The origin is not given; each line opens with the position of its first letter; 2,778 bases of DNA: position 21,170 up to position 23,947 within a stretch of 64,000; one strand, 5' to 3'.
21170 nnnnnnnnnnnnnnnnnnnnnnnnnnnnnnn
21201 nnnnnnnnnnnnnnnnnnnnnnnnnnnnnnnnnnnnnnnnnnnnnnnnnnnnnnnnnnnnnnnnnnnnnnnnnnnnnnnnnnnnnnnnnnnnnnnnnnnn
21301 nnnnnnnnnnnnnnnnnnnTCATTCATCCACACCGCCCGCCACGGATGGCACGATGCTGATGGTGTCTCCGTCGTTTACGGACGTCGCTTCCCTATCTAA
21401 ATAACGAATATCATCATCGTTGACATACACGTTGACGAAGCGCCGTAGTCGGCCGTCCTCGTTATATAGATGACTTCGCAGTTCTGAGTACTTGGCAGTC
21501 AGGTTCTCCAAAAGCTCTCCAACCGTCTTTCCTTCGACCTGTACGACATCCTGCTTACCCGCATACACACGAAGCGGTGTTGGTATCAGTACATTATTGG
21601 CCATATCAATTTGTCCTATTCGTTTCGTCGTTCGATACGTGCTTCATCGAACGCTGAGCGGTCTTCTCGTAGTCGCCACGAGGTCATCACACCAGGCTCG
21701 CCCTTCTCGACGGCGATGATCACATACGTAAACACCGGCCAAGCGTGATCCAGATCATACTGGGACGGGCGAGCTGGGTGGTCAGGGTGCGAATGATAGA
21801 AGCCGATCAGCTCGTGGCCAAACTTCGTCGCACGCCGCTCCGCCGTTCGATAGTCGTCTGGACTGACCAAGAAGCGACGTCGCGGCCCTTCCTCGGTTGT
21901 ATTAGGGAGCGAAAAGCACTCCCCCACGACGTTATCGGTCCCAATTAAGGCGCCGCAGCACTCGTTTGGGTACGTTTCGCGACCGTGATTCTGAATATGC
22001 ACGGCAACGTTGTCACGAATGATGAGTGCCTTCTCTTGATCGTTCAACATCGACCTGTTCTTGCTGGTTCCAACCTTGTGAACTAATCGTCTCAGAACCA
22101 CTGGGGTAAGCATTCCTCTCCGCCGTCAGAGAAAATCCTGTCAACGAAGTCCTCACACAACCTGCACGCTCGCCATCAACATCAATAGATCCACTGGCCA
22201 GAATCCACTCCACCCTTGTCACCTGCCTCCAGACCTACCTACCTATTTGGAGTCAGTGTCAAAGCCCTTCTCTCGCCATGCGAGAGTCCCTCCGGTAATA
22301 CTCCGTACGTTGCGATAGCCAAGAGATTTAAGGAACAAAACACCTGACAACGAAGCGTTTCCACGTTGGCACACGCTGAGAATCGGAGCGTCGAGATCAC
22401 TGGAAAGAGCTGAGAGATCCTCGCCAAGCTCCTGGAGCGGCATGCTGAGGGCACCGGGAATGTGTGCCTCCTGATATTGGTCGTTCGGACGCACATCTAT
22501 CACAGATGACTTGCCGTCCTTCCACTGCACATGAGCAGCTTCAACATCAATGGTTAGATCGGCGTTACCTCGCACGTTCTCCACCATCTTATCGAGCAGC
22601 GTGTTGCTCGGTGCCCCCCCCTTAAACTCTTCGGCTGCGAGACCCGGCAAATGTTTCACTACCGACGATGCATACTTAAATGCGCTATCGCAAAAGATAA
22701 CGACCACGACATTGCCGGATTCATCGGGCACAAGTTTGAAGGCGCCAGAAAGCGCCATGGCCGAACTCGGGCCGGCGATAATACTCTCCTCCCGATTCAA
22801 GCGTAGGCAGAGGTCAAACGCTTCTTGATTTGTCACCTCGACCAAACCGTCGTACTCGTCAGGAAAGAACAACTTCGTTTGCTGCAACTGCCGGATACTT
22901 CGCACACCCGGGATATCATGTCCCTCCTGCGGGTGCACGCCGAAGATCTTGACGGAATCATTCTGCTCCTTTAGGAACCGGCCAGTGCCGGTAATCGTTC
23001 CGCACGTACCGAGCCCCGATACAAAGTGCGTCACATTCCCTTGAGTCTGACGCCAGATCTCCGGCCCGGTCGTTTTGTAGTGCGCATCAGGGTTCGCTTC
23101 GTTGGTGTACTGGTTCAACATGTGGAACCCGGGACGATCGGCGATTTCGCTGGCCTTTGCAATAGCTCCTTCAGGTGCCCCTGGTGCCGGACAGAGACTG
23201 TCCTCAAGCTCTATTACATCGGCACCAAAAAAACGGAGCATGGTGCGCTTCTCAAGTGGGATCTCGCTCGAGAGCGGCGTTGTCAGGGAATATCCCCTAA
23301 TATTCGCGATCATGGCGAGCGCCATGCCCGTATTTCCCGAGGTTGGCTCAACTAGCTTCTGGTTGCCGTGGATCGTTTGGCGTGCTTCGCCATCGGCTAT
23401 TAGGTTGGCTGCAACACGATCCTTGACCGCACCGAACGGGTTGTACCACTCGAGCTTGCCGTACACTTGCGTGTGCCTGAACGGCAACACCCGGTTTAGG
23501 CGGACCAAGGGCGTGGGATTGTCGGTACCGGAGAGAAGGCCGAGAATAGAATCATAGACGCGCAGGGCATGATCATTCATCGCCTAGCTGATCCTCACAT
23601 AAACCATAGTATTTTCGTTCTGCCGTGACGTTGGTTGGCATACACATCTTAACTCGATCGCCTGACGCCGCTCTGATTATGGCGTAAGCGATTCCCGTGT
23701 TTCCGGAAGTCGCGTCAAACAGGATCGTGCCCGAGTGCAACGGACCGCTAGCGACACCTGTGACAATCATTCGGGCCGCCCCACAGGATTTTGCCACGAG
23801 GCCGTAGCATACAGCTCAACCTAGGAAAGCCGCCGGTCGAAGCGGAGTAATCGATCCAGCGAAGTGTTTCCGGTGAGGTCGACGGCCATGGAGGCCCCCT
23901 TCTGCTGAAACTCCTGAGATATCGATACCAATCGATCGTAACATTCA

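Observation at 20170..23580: CysO-like sulfur carrier with a GG-VDE tail, in a Mec / CysM-rhodanese / MoeZ-rhodanese cluster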

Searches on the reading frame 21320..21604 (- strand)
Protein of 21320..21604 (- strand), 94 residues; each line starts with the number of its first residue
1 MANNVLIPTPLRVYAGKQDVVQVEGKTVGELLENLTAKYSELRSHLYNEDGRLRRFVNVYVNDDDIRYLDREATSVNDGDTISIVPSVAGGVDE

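Call 3: search_protein_families(library=pfam, proteins=[window:21320-21604:-], max_evalue=0.001)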
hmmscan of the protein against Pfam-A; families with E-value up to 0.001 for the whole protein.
window:21320-21604:- (94 aa): 2 families
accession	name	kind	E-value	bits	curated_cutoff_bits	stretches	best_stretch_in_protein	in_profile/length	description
PF02597.26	ThiS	-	1.9e-17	64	22.5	1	5-91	1-76/76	ThiS family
PF09138.17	Urm1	-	2.3e-05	25.1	21.8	1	24-91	29-96/96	Urm1 (Ubiquitin related modifier)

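Call 5: find_homologous_proteins(query=window:21320-21604:-, max_evalue=0.00001)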
Query window:21320-21604:- (94 aa): 3339 proteins with E <= 0.00001 among 3342 candidates; the best 120 are listed.
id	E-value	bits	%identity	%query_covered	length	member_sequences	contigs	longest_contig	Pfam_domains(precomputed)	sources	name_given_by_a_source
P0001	5.5e-54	197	100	100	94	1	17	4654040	PF02597.27,PF09138.18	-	-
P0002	1.9e-53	196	100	99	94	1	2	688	PF02597.27,PF09138.18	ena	-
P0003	2.7e-48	179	88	100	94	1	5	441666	PF02597.27,PF09138.18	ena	-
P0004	6.7e-48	178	87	100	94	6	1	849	PF02597.27,PF09138.18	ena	-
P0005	6.9e-48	178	89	100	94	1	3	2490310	PF02597.27,PF09138.18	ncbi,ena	-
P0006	1.1e-47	177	87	100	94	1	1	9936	PF02597.27,PF09138.18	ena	-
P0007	1.4e-47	177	89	100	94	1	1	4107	PF02597.27,PF09138.18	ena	-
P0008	3.7e-47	176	87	100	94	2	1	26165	PF02597.27,PF09138.18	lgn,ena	-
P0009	3.7e-47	176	87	100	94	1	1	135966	PF02597.27,PF09138.18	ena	-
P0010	6.2e-47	175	86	100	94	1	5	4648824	PF02597.27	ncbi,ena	-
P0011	8.6e-47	174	85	100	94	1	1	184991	PF02597.27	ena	-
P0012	1.1e-46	174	89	97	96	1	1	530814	PF02597.27,PF09138.18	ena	-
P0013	1.4e-46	174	85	100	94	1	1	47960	PF02597.27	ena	-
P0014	2.0e-46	173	85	100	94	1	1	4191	PF02597.27,PF09138.18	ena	-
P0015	2.1e-46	173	86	100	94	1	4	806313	PF02597.27,PF09138.18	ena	-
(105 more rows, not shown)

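Call 6: search_solved_structures(query=window:21320-21604:-, show_alignments=3, max_evalue=0.01)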
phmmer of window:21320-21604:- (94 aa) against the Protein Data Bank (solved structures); distinct sequences matched with E-value up to 0.01: 10.
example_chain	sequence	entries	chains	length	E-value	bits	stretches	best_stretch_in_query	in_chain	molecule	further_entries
3dwg_C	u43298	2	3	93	1.3e-19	73.1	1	4-91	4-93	9.5 kDa culture filtrate antigen cfp10A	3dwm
4n6e_B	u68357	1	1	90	7.2e-19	70.8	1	1-91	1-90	ThiS/MoaD family protein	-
2m19_A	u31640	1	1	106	6.4e-11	45.4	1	24-91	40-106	Molybdopterin converting factor subunit 1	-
1v8c_A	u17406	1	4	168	7.3e-11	45.2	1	12-91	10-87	MoaD related protein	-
2l83_A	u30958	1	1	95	2.4e-05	27.6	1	15-93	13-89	Small archaeal modifier protein 1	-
2l52_A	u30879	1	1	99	3.6e-05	27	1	11-91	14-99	METHANOSARCINA ACETIVORANS SAMP1 HOMOLOG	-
3po0_A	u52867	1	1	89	0.00012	25.3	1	14-91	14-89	Small archaeal modifier protein 1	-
4hro_A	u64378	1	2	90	0.00012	25.3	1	14-91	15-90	Small archaeal modifier protein 1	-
2g1e_A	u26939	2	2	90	0.00033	23.9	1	26-91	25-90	hypothetical protein Ta0895 | Putative uncharacterized protein Ta0895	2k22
1vjk_A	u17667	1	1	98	0.0074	19.6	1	17-91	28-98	molybdopterin converting factor, subunit 1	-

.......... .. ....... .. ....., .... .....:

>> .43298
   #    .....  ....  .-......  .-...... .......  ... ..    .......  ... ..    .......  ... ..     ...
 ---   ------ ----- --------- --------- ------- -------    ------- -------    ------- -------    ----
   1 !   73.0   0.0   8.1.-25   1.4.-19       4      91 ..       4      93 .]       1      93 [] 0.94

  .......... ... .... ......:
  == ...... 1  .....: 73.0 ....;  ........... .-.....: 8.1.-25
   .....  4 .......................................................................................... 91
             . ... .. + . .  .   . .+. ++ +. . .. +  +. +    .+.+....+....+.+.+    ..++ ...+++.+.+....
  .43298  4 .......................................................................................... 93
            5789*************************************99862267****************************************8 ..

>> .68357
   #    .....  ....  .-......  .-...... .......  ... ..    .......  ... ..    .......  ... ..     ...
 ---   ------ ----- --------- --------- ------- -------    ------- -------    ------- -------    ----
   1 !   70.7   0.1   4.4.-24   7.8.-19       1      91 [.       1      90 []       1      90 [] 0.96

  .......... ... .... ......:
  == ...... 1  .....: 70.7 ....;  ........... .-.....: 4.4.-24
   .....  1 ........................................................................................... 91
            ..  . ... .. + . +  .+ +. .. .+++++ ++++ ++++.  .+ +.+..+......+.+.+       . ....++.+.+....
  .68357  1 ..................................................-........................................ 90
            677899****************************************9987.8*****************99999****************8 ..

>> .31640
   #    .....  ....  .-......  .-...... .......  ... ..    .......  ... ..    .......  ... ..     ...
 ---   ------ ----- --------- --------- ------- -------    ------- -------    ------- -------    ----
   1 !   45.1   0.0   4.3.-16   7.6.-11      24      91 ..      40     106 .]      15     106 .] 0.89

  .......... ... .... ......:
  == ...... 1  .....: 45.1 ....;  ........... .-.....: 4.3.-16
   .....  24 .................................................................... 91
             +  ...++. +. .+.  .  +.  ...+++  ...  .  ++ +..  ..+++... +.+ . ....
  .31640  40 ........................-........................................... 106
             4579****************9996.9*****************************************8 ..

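Call 14: search_protein_families(library=ncbifam, proteins=[window:21320-21604:-], max_evalue=0.00001)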
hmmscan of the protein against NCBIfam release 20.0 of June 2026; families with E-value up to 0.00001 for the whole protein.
window:21320-21604:- (94 aa): 2 families
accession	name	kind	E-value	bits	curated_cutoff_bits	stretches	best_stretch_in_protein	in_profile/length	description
NF041918.1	SAMP1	equivalog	1.1e-17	64.3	60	1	11-91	9-91/91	ubiquitin-like small modifier protein 1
TIGR01687.1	moaD_arch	subfamily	2.7e-14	53.4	49.5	1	14-91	12-88/88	MoaD family protein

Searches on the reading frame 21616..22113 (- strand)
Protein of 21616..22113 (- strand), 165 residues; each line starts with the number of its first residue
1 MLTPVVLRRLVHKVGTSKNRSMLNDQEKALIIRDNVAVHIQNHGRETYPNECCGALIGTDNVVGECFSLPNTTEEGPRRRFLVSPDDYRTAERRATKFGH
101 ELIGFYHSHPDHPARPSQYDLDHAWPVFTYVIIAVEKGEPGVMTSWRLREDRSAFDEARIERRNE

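Call 3: search_protein_families(library=pfam, proteins=[window:21616-22113:-], max_evalue=0.001)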
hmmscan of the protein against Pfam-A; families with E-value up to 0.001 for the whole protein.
window:21616-22113:- (165 aa): 2 families
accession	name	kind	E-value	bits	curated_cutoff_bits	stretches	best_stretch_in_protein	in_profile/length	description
PF14464.11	Prok-JAB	-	1.3e-23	83.5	25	1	39-148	7-113/114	Prokaryotic homologs of the JAB domain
PF01398.27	JAB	-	8.6e-07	29.2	22.5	1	28-122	4-106/117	JAB1/Mov34/MPN/PAD-1 ubiquitin protease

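Call 14: search_protein_families(library=ncbifam, proteins=[window:21616-22050:-], max_evalue=0.00001)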
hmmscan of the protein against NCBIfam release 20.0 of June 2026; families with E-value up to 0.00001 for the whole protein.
window:21616-22050:- (144 aa): 1 family
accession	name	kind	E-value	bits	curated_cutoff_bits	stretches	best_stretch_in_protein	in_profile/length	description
NF041370.1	desamp_Halo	equivalog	7.8e-20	71.1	130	1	11-139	3-131/133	desampylase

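Call 46: search_solved_structures(query=window:21616-22050:-, show_alignments=2, max_evalue=0.001)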
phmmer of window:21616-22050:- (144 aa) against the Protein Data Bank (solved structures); distinct sequences matched with E-value up to 0.001: 4.
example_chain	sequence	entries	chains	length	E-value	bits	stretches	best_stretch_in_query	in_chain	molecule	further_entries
2kcq_A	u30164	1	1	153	1.3e-29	106.6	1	17-141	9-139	Mov34/MPN/PAD-1 family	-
2kks_A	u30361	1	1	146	4.9e-12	49.5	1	21-136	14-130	Uncharacterized protein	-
5lda_A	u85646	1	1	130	1.2e-05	28.7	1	30-130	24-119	JAMM1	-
5ld9_A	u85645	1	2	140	1.5e-05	28.4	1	30-130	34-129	JAMM1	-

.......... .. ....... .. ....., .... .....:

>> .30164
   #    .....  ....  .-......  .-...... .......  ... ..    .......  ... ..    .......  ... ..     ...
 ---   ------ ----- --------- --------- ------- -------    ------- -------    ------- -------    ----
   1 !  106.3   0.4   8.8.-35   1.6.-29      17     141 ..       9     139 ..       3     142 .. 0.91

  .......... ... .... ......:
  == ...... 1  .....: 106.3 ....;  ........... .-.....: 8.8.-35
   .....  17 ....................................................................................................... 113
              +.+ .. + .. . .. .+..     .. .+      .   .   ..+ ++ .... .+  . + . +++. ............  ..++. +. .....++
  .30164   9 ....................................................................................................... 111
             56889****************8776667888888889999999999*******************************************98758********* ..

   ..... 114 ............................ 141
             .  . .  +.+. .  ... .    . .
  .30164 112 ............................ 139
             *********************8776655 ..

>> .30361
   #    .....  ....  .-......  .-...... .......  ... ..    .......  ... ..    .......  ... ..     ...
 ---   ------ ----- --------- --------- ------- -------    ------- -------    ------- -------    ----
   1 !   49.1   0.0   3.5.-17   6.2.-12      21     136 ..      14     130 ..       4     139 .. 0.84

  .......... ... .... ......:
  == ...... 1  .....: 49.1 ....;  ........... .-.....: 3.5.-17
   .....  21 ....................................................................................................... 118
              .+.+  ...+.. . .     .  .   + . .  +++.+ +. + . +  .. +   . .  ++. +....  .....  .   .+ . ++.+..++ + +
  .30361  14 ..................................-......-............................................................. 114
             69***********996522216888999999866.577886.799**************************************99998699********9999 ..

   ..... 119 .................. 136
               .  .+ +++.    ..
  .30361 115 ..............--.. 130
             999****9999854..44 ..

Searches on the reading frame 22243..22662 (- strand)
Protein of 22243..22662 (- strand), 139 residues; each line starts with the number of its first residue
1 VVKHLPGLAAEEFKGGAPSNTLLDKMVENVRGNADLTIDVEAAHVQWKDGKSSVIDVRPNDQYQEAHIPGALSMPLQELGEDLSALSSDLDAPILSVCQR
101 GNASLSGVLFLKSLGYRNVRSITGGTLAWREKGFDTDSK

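Call 62: search_solved_structures(query=window:22243-22662:-, show_alignments=2, max_evalue=0.001)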
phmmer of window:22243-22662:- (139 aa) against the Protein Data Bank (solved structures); distinct sequences matched with E-value up to 0.001: 20.
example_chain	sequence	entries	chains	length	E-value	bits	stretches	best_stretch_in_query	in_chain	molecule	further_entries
1yt8_A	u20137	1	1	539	5.5e-21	78.3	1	50-133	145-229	thiosulfate sulfurtransferase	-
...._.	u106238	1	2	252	2.1e-11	47.3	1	47-137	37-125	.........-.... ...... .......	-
3tp9_A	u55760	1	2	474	3.3e-11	46.7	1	54-137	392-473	BETA-LACTAMASE and RHODANESE DOMAIN PROTEIN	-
3k9r_A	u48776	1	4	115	9.7e-10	41.9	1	42-137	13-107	Alr3790 protein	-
3hix_A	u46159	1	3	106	1.1e-09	41.7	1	43-137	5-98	Alr3790 protein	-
2kl3_A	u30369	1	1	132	1.5e-09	41.3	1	42-136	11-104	Alr3790 protein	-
3ilm_A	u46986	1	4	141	1.9e-09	40.9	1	43-137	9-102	Alr3790 protein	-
1gmx_A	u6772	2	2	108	6.6e-08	36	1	38-131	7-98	THIOSULFATE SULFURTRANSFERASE GLPE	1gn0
2jtq_A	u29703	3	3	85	2e-07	34.4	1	55-123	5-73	Phage shock protein E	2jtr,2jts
3o3w_A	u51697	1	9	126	7.8e-07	32.5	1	34-132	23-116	BH2092 protein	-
5ve3_B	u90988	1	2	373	8.4e-07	32.4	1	52-133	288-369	BpPRF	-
3nhv_A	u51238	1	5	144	9e-07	32.3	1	34-135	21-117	BH2092 protein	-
3gk5_A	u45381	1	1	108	2.2e-06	31.1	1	52-135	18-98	Uncharacterized rhodanese-related protein TVG0868615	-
6bev_A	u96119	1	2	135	8.4e-06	29.2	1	48-132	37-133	Thiosulfate sulfurtransferase/rhodanese-like domain-containing protein 1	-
5ve4_A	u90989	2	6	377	1.8e-05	28.1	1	52-133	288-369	BpPRF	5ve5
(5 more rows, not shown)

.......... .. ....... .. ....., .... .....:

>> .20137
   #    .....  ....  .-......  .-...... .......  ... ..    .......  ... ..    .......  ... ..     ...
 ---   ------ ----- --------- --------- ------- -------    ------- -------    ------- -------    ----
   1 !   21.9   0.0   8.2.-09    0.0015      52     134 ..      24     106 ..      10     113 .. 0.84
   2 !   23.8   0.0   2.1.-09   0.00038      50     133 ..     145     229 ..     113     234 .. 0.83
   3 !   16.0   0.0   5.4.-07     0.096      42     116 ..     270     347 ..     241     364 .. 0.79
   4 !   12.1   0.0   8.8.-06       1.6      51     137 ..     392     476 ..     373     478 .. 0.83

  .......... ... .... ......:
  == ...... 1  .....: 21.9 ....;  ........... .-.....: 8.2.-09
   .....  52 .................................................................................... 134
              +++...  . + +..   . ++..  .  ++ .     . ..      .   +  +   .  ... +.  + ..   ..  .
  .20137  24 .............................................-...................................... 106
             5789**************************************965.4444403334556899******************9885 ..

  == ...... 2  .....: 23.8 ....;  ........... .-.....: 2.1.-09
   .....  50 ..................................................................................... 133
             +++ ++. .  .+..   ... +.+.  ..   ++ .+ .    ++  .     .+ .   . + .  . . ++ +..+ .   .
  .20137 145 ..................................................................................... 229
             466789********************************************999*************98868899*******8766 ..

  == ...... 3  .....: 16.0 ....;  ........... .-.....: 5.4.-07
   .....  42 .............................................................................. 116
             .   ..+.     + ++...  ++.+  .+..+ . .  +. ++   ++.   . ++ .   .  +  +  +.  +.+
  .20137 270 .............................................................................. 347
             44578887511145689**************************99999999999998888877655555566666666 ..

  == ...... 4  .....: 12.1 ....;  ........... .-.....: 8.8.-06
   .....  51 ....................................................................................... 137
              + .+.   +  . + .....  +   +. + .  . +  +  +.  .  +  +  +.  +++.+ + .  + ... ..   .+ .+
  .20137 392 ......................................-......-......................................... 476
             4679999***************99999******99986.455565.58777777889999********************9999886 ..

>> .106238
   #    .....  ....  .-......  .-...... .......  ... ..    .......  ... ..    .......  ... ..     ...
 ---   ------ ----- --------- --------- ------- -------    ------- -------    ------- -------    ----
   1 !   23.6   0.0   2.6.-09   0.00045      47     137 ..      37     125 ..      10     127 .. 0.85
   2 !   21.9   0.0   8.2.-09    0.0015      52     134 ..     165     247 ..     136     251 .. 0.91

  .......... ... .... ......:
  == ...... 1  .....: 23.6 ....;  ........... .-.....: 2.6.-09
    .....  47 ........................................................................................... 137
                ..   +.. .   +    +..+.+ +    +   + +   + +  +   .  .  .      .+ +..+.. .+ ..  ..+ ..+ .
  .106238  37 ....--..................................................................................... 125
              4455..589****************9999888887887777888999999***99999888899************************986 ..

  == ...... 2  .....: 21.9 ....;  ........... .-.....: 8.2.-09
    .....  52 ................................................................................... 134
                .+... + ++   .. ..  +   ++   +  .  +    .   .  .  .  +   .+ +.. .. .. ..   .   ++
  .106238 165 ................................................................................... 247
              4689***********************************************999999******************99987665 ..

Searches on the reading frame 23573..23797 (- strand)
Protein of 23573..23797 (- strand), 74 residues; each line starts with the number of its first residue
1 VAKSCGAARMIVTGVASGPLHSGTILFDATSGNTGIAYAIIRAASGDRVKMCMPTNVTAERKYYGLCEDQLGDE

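Call 3: search_protein_families(library=pfam, proteins=[window:23573-23797:-], max_evalue=0.001)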
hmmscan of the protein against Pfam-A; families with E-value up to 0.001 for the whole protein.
window:23573-23797:- (74 aa): 1 family
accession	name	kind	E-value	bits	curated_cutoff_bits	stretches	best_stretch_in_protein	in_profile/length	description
PF00291.31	PALP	-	0.00013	21.9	35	1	7-62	42-94/295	Pyridoxal-phosphate dependent enzyme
